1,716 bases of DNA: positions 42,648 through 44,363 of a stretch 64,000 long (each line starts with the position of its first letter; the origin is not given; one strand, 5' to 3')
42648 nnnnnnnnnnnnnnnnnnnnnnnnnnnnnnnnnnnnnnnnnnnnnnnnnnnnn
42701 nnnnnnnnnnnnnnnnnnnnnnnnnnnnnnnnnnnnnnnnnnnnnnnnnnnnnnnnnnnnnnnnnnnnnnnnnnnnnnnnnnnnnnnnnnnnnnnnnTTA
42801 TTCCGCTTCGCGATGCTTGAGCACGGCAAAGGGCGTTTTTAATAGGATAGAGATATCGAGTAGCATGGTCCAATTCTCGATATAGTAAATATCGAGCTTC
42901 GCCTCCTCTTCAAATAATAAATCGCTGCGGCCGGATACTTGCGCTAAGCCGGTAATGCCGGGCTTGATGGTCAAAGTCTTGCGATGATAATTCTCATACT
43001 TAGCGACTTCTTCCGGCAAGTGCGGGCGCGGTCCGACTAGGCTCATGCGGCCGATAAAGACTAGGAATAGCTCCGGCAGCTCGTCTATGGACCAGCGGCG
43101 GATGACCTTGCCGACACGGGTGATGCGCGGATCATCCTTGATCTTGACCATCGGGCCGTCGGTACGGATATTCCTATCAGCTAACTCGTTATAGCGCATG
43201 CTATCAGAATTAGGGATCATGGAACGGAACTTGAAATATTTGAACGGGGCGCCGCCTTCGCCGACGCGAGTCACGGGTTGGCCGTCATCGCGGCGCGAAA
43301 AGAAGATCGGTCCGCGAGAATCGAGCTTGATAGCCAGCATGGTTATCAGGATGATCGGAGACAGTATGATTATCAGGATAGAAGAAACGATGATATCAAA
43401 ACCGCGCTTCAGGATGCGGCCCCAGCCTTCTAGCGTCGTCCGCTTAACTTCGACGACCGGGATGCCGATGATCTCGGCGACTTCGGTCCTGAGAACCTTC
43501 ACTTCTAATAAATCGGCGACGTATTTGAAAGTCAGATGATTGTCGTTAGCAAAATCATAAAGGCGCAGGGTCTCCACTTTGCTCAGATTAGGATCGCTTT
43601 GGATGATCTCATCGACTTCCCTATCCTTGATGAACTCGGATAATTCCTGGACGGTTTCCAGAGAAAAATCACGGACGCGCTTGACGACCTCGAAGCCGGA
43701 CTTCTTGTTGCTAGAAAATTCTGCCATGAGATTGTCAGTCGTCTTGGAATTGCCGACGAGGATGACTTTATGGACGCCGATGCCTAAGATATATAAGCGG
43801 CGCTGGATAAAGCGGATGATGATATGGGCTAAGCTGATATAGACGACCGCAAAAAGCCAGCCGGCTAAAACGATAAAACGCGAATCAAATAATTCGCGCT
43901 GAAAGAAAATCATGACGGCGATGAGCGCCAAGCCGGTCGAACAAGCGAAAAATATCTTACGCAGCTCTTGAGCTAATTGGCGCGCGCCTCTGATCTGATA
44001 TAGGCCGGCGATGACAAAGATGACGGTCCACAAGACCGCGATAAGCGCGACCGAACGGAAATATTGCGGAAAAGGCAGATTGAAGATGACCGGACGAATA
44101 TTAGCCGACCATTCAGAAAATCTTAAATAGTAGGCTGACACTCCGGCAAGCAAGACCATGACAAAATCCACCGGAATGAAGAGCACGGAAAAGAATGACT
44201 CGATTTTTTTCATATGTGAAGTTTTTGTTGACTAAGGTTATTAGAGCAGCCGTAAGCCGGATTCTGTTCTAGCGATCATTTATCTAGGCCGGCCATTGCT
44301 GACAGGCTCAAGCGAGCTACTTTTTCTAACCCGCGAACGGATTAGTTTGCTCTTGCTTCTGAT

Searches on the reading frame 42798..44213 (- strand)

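Call 15: search_protein_families(library=pfam, proteins=[window:42798-44213:-], max_evalue=0.001)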
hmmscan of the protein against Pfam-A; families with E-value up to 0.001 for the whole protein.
window:42798-44213:- (471 aa): 2 families
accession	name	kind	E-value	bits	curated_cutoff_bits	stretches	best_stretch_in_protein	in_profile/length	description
PF02397.22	Bac_transf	-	1.2e-60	204.6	27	1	269-466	1-179/179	Bacterial sugar transferase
PF13727.12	CoA_binding_3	-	7e-09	36.4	25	1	68-204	2-146/175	CoA-binding domain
